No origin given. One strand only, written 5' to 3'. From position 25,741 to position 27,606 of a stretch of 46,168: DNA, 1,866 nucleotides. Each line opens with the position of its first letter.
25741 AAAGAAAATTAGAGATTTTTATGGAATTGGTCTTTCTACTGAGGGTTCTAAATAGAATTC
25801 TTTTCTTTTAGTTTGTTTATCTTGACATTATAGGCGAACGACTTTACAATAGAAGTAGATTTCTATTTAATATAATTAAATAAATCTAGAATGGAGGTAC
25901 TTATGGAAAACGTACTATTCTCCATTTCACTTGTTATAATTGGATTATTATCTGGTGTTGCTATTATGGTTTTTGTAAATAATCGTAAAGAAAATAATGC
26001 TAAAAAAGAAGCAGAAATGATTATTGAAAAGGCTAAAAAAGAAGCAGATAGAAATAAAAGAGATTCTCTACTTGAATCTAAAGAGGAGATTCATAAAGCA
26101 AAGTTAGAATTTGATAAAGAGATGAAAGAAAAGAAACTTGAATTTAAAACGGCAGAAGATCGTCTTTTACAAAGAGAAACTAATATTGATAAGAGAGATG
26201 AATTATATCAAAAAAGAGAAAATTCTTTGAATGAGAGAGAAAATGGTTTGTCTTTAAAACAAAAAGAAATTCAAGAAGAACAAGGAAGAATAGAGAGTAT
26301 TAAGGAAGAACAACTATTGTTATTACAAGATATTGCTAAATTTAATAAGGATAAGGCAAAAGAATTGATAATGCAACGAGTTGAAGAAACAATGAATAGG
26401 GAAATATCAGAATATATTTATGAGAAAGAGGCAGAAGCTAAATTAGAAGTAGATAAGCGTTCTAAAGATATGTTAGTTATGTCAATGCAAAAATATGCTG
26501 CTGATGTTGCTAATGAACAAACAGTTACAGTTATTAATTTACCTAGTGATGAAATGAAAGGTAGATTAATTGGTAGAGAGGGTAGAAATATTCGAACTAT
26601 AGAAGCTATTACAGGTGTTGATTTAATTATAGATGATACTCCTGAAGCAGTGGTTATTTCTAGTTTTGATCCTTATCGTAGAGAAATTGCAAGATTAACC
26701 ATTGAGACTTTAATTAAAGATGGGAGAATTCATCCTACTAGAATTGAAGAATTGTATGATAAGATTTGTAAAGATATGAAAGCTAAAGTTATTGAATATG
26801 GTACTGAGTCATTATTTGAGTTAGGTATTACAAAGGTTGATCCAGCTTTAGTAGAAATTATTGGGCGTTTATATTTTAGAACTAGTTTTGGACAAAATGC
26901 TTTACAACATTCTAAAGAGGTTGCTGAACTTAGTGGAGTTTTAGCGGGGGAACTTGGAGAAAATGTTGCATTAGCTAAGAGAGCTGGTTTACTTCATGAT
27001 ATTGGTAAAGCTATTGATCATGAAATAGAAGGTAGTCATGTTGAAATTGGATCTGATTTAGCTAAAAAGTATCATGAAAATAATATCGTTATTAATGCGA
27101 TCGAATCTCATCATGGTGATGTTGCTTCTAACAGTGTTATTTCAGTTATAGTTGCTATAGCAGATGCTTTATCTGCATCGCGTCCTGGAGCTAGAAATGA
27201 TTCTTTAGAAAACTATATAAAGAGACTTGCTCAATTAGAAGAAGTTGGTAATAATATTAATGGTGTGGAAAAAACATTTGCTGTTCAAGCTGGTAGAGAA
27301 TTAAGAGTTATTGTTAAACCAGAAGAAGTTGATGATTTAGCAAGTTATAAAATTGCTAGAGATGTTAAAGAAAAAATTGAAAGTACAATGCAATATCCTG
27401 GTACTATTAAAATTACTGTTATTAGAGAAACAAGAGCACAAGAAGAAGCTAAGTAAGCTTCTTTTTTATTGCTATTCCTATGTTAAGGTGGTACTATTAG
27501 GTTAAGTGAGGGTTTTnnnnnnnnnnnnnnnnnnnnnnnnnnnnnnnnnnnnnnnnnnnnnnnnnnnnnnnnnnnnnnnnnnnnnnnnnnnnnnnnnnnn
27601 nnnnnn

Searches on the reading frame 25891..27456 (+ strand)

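Call 74: search_protein_families(library=pfam, proteins=[window:25891-27456:+], max_evalue=0.0001)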
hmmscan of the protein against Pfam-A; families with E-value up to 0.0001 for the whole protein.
window:25891-27456:+ (521 aa): 3 families
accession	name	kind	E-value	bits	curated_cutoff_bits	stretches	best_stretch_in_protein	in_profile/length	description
PF12072.13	RNase_Y_N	-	4.1e-47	160.7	32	1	8-205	3-200/201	RNase Y N-terminal region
PF01966.28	HD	-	2.3e-18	67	22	1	338-429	2-115/116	HD domain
PF00013.35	KH_1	-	1.9e-08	34.4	21.5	1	214-272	3-65/66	KH domain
